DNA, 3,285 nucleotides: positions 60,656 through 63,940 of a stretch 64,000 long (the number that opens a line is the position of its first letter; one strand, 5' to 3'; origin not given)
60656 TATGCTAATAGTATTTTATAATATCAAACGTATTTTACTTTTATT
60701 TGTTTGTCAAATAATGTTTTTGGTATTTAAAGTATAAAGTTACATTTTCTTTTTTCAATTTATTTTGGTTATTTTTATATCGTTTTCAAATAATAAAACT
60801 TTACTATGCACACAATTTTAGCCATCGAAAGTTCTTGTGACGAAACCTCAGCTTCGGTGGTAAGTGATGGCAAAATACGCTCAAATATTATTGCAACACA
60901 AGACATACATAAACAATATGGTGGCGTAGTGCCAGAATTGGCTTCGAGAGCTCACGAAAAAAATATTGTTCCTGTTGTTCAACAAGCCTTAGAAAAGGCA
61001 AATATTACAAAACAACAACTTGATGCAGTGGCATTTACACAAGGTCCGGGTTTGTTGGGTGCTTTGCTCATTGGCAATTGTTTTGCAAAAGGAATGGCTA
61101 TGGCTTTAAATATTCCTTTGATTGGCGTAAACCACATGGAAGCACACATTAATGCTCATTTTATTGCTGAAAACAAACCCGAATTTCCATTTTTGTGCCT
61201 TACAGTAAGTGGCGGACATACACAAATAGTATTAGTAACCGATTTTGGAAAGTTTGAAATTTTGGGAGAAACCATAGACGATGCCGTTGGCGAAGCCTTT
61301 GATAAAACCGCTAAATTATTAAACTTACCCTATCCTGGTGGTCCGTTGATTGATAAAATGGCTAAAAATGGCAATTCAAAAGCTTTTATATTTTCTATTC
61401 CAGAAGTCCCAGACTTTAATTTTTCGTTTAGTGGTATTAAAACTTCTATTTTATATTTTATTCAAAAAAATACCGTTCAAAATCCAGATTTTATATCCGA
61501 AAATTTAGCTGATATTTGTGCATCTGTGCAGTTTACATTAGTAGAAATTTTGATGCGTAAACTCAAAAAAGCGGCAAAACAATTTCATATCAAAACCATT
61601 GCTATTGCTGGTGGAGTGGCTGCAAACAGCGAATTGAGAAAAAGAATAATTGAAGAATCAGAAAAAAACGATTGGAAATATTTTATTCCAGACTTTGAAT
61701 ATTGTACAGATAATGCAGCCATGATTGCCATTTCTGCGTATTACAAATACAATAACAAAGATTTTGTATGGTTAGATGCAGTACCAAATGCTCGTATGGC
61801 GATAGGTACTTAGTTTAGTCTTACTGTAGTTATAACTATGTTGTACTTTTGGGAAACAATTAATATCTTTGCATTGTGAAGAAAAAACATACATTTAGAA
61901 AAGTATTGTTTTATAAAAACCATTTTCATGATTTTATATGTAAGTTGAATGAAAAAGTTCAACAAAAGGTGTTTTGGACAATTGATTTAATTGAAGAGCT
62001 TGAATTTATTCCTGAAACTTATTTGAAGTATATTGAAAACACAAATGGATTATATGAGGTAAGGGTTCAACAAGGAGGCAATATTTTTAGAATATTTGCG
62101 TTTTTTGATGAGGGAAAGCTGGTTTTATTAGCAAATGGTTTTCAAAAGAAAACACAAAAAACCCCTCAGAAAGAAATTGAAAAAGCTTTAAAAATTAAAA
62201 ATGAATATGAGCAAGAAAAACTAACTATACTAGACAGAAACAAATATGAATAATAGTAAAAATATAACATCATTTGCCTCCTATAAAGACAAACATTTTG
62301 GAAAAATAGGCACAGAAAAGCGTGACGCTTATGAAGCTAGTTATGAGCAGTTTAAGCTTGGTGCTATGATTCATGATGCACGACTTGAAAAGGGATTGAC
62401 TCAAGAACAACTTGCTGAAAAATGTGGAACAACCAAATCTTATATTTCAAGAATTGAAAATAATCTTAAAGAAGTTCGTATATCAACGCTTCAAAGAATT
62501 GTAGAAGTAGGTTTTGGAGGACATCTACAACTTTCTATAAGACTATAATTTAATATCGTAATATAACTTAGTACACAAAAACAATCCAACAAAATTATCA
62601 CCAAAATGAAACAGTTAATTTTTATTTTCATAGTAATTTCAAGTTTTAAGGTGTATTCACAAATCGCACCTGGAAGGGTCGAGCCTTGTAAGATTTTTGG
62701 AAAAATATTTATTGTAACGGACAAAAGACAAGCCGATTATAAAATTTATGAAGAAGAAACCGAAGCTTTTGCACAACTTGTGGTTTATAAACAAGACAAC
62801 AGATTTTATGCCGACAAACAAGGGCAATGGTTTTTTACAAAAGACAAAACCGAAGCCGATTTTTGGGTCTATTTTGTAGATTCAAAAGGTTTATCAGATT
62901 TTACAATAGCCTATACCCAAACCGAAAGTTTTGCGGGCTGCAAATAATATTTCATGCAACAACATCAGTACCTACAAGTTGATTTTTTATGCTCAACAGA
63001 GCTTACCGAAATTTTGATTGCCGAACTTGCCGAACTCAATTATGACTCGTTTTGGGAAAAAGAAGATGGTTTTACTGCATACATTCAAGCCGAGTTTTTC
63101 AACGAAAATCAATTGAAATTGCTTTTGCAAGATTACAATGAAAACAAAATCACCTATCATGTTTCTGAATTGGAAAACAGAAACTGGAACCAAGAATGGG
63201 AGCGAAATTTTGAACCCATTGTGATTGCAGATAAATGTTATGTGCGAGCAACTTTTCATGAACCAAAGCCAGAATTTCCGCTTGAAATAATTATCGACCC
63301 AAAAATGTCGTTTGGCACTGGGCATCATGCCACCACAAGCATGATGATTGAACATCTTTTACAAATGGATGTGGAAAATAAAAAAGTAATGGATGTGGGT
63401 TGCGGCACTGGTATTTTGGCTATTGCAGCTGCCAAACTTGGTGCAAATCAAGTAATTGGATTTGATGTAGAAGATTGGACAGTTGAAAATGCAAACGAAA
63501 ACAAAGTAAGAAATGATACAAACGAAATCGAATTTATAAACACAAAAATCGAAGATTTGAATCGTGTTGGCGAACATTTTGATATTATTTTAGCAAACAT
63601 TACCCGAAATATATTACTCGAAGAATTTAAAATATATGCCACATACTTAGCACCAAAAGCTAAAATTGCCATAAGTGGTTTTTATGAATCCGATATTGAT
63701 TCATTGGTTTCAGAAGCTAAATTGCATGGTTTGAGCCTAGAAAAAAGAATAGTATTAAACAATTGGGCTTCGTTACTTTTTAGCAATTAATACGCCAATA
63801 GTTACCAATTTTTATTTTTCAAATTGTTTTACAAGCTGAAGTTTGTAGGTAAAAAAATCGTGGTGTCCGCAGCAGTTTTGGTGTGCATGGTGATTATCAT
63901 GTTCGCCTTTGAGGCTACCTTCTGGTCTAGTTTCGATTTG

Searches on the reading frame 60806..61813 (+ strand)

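Call 70: search_protein_families(library=pfam, proteins=[window:60806-61813:+], max_evalue=0.001)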
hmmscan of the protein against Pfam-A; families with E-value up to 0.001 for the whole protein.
window:60806-61813:+ (335 aa): 3 families
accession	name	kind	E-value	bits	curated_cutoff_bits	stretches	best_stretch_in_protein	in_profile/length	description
PF00814.31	TsaD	-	1.9e-101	339.7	24.8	1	23-308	1-263/264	tRNA N6-adenosine threonylcarbamoyltransferase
PF22521.2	HypF_C_2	-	2.1e-07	31.4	27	1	232-296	164-228/241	Carbamoyltransferase, Kae1-like Domain, second subdomain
PF02543.21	Carbam_trans_N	-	2.3e-05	24.4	24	1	218-286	258-325/346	Carbamoyltransferase N-terminus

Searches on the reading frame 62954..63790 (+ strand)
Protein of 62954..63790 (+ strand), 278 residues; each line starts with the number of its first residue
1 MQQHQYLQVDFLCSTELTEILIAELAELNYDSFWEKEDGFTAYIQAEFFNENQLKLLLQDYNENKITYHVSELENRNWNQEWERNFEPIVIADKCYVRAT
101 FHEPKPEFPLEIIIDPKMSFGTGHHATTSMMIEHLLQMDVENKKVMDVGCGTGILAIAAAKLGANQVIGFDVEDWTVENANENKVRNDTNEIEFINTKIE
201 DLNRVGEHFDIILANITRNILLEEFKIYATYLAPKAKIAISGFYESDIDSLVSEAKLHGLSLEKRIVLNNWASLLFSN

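Call 70: search_protein_families(library=pfam, proteins=[window:62954-63790:+], max_evalue=0.001)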
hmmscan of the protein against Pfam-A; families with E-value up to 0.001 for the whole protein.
window:62954-63790:+ (278 aa): 14 families
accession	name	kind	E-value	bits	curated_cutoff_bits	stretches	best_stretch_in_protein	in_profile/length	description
PF06325.19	PrmA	-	7.4e-51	173.8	22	1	36-276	54-293/296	Ribosomal protein L11 methyltransferase (PrmA)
PF13847.12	Methyltransf_31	-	1.9e-13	50.7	27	1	141-217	3-83/145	Methyltransferase domain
PF13649.12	Methyltransf_25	-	2e-12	48.1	27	1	145-215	1-71/97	Methyltransferase domain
PF05175.20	MTS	-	5.9e-11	42.7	23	1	127-215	19-105/170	Methyltransferase small domain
PF08241.18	Methyltransf_11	-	2.9e-09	37.9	21.2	1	147-216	2-68/95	Methyltransferase domain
PF13489.12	Methyltransf_23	-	5.2e-08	33.2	27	1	135-215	16-88/164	Methyltransferase domain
PF08242.18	Methyltransf_12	-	3.2e-07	31.4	30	1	146-215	1-72/98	Methyltransferase domain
PF03602.21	Cons_hypoth95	-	7.6e-05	22.9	24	1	135-213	35-118/182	Conserved hypothetical protein 95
PF13679.12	Methyltransf_32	-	9e-05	22.9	27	1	131-204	12-94/143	Methyltransferase domain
PF01209.24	Ubie_methyltran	-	9.4e-05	22.3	20.1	1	136-212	42-120/233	ubiE/COQ5 methyltransferase family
PF01728.25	FtsJ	-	0.00024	21.5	24.1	1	139-220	20-103/181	FtsJ-like methyltransferase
PF08003.17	Methyltransf_9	-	0.00032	20.2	23.8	1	138-213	112-187/315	Protein of unknown function (DUF1698)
PF01135.25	PCMT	-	0.00047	20.4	20.3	1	127-194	61-128/210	Protein-L-isoaspartate(D-aspartate) O-methyltransferase (PCMT)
PF03848.20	TehB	-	0.00072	19.5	20.4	1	140-217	29-104/193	Tellurite resistance protein TehB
